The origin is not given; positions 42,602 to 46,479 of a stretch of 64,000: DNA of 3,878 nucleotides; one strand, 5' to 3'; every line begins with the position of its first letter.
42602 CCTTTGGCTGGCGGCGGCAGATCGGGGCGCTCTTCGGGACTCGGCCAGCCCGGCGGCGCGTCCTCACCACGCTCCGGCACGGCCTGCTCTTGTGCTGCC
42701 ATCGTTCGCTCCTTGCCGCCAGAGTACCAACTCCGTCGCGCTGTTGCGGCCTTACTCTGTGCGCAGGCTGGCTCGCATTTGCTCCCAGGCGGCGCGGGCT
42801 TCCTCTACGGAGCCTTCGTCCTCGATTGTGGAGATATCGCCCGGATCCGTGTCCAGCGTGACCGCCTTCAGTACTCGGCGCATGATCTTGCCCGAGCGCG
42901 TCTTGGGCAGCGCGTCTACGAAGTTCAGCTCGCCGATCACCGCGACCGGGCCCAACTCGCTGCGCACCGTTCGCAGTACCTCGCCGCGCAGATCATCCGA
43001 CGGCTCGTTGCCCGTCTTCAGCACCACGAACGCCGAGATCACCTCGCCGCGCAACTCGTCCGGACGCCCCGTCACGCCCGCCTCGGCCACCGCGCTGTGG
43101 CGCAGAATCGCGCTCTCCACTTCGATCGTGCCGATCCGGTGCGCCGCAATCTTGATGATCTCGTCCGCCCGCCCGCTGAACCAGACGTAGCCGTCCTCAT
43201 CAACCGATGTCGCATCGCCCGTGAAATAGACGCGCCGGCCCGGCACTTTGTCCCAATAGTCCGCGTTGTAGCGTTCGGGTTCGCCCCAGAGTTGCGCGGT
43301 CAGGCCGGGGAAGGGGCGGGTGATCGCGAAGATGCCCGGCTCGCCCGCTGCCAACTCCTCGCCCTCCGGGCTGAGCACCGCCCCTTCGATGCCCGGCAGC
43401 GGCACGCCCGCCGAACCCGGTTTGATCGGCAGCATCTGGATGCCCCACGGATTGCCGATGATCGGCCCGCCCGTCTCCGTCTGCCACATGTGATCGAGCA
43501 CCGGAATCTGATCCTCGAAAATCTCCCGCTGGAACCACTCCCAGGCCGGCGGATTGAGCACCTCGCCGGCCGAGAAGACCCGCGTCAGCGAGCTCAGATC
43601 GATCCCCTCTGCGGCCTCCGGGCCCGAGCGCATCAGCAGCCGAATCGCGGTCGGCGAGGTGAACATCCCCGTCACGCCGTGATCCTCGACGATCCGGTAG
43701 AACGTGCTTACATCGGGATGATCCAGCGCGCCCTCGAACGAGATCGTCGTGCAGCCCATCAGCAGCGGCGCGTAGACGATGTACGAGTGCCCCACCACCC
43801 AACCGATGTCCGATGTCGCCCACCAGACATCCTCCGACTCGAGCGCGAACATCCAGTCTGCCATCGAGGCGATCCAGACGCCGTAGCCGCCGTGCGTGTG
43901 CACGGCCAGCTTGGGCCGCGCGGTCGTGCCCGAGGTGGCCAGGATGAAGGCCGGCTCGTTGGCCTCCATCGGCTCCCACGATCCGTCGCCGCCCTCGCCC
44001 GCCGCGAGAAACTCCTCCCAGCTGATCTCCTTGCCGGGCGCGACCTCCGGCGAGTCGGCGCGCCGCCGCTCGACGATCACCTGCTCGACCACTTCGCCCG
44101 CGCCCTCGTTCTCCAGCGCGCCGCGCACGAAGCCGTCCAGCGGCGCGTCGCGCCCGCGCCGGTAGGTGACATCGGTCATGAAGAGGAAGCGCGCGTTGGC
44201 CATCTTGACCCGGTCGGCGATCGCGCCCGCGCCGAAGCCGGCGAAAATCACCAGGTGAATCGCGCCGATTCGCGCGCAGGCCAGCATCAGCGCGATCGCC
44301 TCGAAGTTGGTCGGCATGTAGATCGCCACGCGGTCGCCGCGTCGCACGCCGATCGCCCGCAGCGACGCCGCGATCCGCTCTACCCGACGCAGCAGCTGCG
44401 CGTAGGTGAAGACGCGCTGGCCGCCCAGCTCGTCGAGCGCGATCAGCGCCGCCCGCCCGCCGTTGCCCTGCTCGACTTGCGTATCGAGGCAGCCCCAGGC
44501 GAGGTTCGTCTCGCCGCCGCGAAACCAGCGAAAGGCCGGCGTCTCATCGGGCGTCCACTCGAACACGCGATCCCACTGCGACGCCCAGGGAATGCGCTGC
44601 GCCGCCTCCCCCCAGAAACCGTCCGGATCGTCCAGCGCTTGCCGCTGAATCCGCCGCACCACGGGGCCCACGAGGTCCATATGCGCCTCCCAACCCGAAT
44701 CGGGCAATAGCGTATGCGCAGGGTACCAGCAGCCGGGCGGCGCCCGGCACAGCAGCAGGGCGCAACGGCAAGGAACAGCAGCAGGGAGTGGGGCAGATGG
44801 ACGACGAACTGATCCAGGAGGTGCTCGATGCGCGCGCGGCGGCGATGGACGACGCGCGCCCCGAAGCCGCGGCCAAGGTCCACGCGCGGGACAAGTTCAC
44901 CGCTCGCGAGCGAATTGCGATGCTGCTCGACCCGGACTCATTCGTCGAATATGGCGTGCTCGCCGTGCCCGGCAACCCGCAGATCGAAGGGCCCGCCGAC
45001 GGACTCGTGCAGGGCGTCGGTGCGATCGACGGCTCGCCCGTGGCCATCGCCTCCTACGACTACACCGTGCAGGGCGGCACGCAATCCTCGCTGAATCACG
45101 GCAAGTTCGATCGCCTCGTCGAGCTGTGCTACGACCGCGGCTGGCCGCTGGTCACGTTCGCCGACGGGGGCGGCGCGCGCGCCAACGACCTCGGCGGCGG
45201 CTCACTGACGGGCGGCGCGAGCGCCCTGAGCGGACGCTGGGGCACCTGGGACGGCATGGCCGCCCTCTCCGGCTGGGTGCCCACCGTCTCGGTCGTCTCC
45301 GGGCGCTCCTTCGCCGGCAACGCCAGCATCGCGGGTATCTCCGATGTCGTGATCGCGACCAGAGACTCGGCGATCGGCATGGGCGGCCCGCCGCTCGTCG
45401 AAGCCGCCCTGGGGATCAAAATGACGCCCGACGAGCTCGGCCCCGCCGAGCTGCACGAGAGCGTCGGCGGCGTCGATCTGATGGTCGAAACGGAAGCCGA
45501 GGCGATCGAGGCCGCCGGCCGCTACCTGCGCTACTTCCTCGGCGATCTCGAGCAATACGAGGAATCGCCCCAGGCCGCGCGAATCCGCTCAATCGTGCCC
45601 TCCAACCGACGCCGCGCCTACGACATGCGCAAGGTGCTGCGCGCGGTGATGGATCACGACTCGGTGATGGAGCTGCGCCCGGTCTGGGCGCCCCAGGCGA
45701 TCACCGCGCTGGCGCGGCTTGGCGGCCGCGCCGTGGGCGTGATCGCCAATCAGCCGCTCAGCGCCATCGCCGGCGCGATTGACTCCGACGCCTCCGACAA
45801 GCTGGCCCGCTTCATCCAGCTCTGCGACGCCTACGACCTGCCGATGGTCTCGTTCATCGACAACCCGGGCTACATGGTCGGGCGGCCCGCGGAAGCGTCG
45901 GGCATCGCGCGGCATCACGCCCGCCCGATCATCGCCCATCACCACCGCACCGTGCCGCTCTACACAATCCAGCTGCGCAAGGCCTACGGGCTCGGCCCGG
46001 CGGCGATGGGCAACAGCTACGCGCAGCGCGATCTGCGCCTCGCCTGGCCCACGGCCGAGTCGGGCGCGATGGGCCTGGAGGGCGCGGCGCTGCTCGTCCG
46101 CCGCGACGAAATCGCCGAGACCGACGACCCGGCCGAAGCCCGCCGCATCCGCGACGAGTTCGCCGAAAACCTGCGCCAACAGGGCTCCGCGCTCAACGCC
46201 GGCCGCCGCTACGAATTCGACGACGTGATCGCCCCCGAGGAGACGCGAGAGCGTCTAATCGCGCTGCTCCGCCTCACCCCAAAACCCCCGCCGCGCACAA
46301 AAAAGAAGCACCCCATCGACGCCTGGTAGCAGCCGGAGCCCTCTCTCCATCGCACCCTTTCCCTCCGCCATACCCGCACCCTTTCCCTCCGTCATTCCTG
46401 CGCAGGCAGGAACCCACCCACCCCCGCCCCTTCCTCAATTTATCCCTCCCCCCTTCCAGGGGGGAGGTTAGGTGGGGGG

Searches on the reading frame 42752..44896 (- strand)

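Call 56: search_protein_families(library=pfam, proteins=[window:42752-44896:-], max_evalue=0.001)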
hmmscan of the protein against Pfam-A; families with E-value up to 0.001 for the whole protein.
window:42752-44896:- (714 aa): 3 families
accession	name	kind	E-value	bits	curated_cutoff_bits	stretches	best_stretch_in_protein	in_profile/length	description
PF00501.34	AMP-binding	-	1.2e-71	242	29.9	1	140-528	4-377/384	AMP-binding enzyme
PF13193.12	AMP-binding_C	-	3.8e-25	89.1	24.5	1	592-670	1-76/76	AMP-binding enzyme C-terminal domain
PF16177.11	ACAS_N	-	4.3e-15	55.7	27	1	82-136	3-55/55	Acetyl-coenzyme A synthetase N-terminus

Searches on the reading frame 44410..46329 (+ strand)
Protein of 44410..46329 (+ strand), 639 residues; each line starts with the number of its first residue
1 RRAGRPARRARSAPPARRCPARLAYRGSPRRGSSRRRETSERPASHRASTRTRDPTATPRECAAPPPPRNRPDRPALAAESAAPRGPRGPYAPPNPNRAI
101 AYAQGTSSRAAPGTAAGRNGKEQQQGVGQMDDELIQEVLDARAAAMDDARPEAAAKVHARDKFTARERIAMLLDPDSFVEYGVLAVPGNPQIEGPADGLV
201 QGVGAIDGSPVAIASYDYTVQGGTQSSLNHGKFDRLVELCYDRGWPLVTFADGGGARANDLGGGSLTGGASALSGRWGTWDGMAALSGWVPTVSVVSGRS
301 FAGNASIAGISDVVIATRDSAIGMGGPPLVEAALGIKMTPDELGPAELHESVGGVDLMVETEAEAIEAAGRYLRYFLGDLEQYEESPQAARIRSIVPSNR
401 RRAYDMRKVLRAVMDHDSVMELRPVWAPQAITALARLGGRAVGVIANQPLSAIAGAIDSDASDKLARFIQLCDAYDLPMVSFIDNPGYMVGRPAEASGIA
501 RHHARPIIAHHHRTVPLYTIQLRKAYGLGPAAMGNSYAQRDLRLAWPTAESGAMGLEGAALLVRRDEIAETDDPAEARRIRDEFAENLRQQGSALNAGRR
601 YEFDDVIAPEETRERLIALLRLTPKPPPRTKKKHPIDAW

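Call 56: search_protein_families(library=pfam, proteins=[window:44410-46329:+], max_evalue=0.001)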
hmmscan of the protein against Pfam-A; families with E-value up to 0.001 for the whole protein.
window:44410-46329:+ (639 aa): 2 families
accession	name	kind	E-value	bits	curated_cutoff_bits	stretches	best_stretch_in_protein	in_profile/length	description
PF01039.27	Carboxyl_trans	-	1.1e-89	301.8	22.3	1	157-633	2-489/493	Carboxyl transferase domain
PF03255.19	ACCA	-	0.00022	21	23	0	464-519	135-190/310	Acetyl co-enzyme A carboxylase carboxyltransferase-like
